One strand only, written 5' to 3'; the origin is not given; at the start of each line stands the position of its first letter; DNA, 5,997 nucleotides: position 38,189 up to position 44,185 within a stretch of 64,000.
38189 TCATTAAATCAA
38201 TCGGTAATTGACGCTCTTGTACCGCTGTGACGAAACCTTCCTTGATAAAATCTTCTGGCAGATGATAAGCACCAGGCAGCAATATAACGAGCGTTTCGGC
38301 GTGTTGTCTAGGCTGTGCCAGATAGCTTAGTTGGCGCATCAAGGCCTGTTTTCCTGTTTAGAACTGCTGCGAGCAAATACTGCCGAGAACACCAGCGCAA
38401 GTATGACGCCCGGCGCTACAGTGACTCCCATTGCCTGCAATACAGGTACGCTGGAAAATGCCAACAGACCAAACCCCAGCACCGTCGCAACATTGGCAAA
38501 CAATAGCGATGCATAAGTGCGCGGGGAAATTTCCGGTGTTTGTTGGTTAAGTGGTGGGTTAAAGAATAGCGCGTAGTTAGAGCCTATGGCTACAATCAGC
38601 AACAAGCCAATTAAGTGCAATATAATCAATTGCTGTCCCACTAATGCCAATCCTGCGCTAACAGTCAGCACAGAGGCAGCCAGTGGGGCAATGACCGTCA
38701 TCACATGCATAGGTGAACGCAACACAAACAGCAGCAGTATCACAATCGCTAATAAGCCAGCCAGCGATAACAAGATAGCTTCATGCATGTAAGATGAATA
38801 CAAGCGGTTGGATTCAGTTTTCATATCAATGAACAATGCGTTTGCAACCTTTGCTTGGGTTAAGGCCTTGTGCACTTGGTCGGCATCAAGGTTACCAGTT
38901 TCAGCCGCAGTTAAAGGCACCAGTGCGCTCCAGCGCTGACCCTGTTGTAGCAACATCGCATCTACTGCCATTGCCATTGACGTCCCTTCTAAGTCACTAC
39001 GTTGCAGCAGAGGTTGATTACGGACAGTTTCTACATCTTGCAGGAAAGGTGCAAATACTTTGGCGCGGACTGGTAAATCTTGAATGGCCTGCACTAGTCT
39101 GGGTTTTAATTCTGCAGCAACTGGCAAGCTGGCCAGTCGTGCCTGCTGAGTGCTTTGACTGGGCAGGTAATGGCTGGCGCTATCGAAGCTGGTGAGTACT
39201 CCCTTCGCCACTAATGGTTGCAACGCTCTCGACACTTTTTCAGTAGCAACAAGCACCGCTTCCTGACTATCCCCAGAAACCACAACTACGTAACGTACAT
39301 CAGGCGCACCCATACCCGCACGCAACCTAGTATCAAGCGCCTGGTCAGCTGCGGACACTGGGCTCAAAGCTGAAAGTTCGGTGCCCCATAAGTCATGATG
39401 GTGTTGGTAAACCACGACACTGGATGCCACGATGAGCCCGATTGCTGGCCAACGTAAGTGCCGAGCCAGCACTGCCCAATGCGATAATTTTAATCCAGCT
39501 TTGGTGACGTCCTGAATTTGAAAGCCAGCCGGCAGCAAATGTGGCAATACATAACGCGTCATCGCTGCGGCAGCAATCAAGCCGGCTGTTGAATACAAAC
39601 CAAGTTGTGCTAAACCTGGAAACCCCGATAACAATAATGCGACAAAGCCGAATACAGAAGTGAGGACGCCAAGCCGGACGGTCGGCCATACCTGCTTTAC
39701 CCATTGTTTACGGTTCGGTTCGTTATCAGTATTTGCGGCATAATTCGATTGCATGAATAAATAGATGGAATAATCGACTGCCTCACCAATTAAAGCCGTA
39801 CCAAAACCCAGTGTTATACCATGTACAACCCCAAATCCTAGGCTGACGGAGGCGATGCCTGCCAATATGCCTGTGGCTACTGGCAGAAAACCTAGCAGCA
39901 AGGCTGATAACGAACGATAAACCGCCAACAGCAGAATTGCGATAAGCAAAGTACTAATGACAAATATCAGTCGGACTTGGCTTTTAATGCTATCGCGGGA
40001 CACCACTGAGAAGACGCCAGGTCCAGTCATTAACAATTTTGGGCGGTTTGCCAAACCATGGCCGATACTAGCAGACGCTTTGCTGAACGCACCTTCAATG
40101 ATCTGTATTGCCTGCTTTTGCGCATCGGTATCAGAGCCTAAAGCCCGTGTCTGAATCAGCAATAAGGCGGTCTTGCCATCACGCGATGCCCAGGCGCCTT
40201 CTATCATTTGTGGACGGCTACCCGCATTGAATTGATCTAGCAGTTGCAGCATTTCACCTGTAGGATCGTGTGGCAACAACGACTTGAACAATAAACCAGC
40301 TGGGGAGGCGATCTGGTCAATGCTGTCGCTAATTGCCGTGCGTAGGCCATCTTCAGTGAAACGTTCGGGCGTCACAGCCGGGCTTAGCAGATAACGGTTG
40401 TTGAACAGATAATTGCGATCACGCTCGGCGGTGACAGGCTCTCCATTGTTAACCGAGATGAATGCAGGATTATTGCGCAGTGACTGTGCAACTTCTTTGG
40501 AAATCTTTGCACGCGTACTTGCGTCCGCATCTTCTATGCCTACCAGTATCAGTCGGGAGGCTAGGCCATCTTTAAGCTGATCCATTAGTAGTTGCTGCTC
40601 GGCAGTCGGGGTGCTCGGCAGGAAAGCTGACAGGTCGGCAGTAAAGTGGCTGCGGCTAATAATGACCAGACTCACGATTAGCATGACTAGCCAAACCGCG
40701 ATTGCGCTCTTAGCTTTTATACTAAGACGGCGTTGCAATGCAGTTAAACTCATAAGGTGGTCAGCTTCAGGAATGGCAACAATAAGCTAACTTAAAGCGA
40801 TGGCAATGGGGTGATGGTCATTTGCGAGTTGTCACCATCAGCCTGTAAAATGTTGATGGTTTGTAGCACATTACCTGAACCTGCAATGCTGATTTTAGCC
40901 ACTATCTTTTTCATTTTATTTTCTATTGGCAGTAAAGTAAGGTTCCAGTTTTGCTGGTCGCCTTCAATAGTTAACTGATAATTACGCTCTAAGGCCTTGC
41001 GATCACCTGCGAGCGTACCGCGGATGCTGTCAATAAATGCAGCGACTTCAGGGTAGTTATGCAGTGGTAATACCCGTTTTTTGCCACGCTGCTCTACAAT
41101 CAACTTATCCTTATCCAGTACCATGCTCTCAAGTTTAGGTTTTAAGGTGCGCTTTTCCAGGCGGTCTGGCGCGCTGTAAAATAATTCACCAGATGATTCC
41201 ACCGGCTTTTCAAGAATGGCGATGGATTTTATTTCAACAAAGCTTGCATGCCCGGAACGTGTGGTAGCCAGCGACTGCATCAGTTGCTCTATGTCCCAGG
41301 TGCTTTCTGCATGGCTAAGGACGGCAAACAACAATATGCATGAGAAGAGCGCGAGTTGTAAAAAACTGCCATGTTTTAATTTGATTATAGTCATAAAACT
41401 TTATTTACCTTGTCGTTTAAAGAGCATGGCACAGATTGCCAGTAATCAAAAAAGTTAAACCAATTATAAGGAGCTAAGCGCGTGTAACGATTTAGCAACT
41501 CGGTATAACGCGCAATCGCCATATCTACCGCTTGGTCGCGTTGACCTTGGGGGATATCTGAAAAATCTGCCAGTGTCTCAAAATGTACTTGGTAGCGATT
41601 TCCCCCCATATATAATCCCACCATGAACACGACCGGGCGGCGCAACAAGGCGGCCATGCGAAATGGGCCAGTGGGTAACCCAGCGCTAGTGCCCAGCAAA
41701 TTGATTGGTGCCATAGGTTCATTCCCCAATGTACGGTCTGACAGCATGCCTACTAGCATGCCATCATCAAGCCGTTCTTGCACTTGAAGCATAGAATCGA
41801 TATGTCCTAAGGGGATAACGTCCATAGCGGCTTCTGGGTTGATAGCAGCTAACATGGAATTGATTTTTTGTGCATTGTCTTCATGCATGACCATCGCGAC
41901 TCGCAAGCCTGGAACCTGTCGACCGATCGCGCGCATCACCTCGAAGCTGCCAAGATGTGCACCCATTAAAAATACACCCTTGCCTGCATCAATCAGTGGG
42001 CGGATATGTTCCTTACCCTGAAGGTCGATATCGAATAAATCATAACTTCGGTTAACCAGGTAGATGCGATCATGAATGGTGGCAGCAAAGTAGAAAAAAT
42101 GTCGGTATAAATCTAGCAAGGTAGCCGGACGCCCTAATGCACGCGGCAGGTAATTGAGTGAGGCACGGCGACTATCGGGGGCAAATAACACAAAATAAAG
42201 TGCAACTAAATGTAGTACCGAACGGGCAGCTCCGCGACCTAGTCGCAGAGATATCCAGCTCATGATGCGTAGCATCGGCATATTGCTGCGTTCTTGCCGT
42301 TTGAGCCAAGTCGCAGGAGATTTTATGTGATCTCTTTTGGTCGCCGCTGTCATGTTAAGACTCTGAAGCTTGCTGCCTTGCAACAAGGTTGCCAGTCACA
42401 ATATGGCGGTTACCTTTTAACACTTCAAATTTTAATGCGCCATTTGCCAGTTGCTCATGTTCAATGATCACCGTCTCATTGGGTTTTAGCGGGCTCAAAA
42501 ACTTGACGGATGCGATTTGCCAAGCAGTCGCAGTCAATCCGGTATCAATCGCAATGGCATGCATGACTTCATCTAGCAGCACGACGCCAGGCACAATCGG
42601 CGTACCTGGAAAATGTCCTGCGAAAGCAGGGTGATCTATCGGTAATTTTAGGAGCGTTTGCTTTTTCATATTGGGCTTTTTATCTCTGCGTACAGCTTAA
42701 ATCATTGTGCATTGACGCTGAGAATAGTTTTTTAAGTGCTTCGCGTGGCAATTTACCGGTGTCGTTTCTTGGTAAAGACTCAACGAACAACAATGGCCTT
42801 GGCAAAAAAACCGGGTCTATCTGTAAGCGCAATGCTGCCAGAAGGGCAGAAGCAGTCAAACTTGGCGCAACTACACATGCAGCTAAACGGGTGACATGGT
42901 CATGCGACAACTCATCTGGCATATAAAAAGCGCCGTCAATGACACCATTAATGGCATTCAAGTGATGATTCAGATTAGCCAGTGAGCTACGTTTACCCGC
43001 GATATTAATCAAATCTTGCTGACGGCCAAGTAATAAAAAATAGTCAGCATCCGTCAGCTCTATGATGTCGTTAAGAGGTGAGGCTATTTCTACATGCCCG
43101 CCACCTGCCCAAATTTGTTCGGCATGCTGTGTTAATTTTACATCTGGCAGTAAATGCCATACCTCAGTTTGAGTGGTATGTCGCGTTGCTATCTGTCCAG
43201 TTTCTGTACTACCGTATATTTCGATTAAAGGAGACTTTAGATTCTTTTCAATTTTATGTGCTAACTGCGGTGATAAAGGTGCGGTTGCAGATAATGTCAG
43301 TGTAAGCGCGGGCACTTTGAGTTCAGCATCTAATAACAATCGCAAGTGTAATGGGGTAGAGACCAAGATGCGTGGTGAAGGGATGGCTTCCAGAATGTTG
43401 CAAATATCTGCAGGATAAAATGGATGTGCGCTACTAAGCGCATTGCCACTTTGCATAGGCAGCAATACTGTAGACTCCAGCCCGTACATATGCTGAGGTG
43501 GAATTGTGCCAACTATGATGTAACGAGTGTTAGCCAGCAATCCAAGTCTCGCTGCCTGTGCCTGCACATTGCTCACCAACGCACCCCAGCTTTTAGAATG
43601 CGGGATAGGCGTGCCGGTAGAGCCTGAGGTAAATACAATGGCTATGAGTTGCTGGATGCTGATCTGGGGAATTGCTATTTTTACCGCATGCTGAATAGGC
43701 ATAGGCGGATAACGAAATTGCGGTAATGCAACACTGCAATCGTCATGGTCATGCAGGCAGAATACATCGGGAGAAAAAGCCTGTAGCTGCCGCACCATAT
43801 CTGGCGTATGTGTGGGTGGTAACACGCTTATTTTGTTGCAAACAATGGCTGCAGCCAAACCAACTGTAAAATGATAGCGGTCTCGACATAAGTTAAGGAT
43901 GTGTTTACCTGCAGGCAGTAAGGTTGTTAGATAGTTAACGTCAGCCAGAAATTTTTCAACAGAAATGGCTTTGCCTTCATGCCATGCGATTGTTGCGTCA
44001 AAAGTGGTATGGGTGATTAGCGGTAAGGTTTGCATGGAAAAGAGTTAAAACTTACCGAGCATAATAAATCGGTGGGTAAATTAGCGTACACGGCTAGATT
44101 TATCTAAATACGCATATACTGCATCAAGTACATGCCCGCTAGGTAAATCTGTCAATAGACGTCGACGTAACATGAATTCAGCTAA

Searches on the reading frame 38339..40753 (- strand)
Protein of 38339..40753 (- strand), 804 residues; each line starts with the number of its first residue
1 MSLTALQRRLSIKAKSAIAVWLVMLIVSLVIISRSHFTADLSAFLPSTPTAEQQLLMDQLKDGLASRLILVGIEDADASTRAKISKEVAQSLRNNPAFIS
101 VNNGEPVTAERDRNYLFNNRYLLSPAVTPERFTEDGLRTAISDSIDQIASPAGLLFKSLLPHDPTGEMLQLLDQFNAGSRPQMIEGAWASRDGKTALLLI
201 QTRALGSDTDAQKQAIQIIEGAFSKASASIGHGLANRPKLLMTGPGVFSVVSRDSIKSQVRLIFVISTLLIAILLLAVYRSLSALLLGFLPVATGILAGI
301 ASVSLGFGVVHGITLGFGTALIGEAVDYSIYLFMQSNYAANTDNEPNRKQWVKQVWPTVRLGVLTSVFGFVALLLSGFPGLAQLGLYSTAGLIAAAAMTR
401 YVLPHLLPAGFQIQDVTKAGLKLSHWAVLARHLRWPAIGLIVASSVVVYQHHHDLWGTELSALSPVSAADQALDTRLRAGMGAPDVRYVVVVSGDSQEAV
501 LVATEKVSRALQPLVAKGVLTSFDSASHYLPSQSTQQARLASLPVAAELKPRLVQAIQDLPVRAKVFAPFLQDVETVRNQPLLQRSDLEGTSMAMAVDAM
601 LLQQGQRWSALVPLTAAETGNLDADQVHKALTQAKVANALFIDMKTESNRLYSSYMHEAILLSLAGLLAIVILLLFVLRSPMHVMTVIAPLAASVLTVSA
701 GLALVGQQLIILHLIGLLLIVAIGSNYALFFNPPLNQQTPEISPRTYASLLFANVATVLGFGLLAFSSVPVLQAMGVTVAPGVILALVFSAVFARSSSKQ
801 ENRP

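Call 8: search_protein_families(library=ncbifam, max_evalue=1e-10, proteins=[window:38339-40753:-])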
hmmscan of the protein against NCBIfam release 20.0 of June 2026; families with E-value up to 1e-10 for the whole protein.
window:38339-40753:- (804 aa): 4 families
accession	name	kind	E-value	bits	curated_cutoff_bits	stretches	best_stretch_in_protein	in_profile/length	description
TIGR00921.1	2A067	subfamily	3.5e-20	71.7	351.9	1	239-407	562-731/733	hydrophobe/amphiphile efflux-3 (HAE3) family transporter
TIGR03480.1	HpnN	hypoth_equivalog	1.5e-17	62.9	751.85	1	189-409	204-422/862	hopanoid biosynthesis associated RND transporter like protein HpnN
NF045600.2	BstA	equivalog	7.1e-13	47.4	1400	1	180-436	207-466/903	sterol transporter cytoplasmic membrane protein BstA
TIGR00833.1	actII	subfamily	2.3e-12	46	874.7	1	180-447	103-372/910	MMPL family RND transporter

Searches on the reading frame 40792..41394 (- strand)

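Call 8: search_protein_families(library=ncbifam, max_evalue=1e-10, proteins=[window:40792-41394:-])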
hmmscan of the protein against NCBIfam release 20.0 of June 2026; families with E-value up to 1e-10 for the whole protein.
window:40792-41394:- (200 aa): 1 family
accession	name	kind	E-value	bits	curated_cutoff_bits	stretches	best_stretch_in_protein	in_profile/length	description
NF053544.1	LolA2_flexi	equivalog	2.4e-18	66.2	125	1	34-193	27-191/208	flexirubin biosynthesis/transport protein LolA2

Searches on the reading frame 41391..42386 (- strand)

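Call 8: search_protein_families(library=ncbifam, max_evalue=1e-10, proteins=[window:41391-42386:-])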
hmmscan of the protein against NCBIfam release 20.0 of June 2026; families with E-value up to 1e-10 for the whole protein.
window:41391-42386:- (331 aa): 0 families

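Call 75: search_protein_families(library=pfam, max_evalue=0.00001, proteins=[window:41391-42386:-])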
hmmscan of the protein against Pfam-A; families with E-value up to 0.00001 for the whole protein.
window:41391-42386:- (331 aa): 1 family
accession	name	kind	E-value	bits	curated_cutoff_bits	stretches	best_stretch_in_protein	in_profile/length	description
PF03279.18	Lip_A_acyltrans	-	8.4e-11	42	22.3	1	120-278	105-261/295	Bacterial lipid A biosynthesis acyltransferase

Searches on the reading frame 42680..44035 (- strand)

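Call 8: search_protein_families(library=ncbifam, max_evalue=1e-10, proteins=[window:42680-44035:-])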
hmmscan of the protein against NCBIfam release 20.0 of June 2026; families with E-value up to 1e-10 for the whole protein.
window:42680-44035:- (451 aa): 12 families
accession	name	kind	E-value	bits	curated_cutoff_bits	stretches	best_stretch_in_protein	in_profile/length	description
TIGR02372.1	4_coum_CoA_lig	equivalog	9.7e-38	129.8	334.7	1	133-429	100-385/386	4-coumarate--CoA ligase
NF004837.0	PRK06187.1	subfamily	5.3e-22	77.8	476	1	120-291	162-335/531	long-chain-fatty-acid--CoA ligase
NF005702.0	PRK07514.1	subfamily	1e-15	57.1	558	0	323-440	384-502/506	malonyl-CoA synthase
NF004511.1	PRK05852.1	equivalog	8.5e-15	54.4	650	0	326-438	391-504/505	FadD7 family fatty acid--CoA ligase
NF006386.0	PRK08633.1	equivalog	1.1e-13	49.8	1221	1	112-284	766-940/1147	acyl-[ACP]--phospholipid O-acyltransferase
NF005801.1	PRK07656.1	equivalog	4e-13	48.8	657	0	99-285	135-323/500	FadD3 family acyl-CoA ligase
NF004114.0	PRK05605.1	equivalog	5.1e-13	48.2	766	0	120-284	213-380/575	long-chain-fatty-acid--CoA ligase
NF006167.0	PRK08308.1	equivalog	2.5e-12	46.4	513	1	133-434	106-407/414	acyl-CoA synthetase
NF005877.1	PRK07824.1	equivalog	5e-12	45.6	345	0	332-438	255-362/362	o-succinylbenzoate--CoA ligase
NF005858.0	PRK07787.1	subfamily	6.1e-12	44.7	575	0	115-279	116-279/471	acyl-CoA synthetase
TIGR03098.1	ligase_PEP_1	hypoth_equivalog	5.3e-11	41.7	592.35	0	328-436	407-516/517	acyl-CoA ligase (AMP-forming), exosortase A system-associated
NF004758.0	PRK06087.1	equivalog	5.8e-11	41.5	736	0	124-279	184-339/548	medium-chain fatty-acid--CoA ligase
